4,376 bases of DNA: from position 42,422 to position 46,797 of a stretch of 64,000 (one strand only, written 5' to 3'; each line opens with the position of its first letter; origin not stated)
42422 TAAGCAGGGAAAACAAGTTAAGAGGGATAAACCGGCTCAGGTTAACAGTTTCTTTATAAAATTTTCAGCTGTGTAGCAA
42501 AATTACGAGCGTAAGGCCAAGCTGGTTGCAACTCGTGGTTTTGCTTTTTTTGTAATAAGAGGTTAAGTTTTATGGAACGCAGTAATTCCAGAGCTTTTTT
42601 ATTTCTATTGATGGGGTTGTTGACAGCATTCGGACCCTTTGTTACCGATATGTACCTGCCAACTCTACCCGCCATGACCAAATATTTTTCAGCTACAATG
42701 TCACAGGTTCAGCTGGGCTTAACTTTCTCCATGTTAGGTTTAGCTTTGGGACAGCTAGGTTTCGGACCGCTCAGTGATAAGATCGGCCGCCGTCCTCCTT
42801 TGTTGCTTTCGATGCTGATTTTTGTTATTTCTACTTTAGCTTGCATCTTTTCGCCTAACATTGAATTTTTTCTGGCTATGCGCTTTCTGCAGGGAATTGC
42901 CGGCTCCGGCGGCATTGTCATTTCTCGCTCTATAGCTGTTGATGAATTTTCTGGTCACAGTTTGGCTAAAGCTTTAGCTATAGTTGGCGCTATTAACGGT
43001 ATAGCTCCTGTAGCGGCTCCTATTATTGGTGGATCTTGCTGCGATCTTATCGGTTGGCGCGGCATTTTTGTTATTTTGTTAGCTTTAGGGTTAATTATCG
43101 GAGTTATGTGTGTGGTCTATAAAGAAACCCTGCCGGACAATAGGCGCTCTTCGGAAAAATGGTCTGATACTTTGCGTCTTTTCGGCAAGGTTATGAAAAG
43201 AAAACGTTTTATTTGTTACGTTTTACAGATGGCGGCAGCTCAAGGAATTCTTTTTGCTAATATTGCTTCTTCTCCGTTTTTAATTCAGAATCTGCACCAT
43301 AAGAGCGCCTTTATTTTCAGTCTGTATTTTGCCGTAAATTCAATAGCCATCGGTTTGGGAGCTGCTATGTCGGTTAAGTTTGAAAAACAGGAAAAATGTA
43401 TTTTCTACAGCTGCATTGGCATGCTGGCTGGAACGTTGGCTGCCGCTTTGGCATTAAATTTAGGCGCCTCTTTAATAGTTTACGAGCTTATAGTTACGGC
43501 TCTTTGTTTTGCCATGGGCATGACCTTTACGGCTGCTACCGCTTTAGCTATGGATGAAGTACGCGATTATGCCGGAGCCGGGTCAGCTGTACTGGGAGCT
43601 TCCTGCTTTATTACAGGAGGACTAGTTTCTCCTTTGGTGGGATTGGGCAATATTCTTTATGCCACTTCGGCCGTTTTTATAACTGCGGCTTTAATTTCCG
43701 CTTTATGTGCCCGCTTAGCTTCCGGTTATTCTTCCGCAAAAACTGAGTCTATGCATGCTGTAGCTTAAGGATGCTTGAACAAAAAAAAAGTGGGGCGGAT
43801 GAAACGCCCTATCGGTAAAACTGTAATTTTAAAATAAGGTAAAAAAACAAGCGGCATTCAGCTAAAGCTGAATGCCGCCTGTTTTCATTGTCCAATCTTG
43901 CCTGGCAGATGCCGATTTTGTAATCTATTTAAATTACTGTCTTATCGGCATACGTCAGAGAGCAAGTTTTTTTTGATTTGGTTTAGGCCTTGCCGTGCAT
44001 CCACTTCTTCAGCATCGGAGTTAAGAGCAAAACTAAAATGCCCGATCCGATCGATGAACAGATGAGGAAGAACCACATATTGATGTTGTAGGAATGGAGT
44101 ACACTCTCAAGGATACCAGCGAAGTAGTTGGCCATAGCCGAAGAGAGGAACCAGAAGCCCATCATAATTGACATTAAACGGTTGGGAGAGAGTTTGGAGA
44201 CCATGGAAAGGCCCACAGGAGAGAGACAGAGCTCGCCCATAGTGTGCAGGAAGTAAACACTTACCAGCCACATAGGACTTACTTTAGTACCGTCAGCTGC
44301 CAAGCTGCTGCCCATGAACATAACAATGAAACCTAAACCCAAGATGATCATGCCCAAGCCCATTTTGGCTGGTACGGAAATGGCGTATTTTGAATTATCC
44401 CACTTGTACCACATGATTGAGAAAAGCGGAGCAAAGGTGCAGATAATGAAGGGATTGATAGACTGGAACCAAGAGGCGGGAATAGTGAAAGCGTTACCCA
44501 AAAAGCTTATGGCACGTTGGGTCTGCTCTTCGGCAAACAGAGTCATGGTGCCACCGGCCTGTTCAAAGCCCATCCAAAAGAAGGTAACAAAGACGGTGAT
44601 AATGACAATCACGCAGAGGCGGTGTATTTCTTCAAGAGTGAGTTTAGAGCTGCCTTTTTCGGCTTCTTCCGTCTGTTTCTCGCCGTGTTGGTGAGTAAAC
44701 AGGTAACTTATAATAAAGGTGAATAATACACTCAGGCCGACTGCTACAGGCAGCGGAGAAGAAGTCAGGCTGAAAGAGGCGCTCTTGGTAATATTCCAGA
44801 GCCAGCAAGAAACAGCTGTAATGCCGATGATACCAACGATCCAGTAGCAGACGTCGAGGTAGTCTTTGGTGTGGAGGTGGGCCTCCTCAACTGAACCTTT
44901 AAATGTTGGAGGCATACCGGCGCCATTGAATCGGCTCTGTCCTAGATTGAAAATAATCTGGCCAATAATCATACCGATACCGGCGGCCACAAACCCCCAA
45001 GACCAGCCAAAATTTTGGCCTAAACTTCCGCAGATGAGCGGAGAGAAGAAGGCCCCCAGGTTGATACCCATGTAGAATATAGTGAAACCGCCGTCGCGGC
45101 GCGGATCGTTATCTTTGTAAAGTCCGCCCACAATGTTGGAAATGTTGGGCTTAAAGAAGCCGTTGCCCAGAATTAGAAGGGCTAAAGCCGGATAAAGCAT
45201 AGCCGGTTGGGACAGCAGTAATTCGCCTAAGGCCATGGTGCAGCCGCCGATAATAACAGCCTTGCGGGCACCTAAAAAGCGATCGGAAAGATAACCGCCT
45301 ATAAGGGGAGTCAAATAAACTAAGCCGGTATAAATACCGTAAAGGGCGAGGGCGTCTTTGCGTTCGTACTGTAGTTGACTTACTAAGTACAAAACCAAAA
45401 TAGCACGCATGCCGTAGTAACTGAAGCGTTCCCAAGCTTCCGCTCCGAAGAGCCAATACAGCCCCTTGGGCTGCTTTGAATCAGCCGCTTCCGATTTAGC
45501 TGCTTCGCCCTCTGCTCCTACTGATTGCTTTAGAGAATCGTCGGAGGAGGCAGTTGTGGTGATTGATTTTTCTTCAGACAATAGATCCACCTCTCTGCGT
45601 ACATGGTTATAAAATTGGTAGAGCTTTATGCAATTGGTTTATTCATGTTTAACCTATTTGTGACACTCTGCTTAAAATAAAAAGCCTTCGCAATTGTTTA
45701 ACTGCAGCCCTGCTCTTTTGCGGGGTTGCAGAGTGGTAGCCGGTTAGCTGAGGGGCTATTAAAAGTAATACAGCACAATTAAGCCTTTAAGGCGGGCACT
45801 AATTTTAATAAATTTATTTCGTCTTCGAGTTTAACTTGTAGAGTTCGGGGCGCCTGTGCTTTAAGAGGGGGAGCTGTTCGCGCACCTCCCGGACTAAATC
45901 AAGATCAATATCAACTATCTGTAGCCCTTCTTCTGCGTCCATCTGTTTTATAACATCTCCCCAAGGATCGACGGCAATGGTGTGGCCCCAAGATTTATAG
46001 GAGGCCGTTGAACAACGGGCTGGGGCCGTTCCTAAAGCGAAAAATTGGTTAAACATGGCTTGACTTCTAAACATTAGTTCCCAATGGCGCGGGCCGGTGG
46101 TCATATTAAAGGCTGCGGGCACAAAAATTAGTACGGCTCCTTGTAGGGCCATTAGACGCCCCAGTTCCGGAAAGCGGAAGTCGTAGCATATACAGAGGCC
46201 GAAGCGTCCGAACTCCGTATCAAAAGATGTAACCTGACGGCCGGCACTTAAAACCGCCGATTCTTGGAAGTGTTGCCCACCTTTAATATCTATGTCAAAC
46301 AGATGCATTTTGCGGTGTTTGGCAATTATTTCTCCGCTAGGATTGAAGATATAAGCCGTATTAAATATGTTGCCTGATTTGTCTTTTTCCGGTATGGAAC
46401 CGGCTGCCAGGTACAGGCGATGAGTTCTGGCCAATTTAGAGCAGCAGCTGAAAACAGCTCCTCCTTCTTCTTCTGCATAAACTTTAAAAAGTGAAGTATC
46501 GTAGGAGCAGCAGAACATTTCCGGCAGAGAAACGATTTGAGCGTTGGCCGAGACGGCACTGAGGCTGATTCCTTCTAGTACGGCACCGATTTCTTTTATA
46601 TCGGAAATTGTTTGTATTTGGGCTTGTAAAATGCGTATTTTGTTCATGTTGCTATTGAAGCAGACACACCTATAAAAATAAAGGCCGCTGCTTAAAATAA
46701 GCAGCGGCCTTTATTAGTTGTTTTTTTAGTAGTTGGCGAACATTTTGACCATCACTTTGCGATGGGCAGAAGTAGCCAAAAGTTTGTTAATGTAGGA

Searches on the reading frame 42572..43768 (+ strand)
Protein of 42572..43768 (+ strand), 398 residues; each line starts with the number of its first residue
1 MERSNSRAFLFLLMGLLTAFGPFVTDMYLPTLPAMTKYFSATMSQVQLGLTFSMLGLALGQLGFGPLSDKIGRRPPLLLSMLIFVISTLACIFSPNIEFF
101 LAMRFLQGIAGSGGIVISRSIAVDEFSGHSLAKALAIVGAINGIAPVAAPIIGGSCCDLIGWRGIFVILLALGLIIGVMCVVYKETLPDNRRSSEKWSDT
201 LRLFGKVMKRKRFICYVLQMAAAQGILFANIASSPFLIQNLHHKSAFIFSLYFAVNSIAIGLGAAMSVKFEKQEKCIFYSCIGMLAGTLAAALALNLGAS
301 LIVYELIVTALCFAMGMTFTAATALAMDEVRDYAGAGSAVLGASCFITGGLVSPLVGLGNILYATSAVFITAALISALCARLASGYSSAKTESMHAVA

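Call 81: search_protein_families(library=pfam, proteins=[window:42572-43768:+], max_evalue=0.001)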
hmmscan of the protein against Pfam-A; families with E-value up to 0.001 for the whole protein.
window:42572-43768:+ (398 aa): 3 families
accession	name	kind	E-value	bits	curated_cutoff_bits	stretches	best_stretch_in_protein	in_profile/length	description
PF07690.21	MFS_1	-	1.7e-48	165.8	33.4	1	16-351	3-345/347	Major Facilitator Superfamily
PF00083.30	Sugar_tr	-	7.1e-11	42.1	22.3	1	41-138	40-142/452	Sugar (and other) transporter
PF06779.20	MFS_4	-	8.1e-07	29.1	26.3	1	28-383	12-359/364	Uncharacterised MFS-type transporter YbfB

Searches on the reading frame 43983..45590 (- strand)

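Call 81: search_protein_families(library=pfam, proteins=[window:43983-45590:-], max_evalue=0.001)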
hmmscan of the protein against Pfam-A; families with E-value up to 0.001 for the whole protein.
window:43983-45590:- (535 aa): 2 families
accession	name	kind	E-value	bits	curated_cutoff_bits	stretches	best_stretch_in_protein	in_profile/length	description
PF00854.27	PTR2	-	4.5e-62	210.6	27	1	112-499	4-380/392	POT family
PF07690.21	MFS_1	-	2.5e-20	73.1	33.4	1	57-365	11-305/347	Major Facilitator Superfamily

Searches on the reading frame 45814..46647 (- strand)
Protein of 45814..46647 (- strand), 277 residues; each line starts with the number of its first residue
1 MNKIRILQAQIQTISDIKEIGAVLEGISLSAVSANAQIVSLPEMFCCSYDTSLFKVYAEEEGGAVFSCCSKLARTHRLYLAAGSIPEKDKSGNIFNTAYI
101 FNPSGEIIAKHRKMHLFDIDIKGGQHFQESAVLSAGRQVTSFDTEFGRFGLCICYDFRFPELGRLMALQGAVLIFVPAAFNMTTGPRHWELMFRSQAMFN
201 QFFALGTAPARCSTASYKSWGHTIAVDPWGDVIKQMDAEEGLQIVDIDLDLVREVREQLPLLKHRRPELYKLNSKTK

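Call 81: search_protein_families(library=pfam, proteins=[window:45814-46647:-], max_evalue=0.001)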
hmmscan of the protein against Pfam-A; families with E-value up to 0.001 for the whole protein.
window:45814-46647:- (277 aa): 1 family
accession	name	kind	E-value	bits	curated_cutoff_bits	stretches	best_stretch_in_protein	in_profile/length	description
PF00795.27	CN_hydrolase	-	1.4e-55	188.9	23.2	1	4-256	2-255/256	Carbon-nitrogen hydrolase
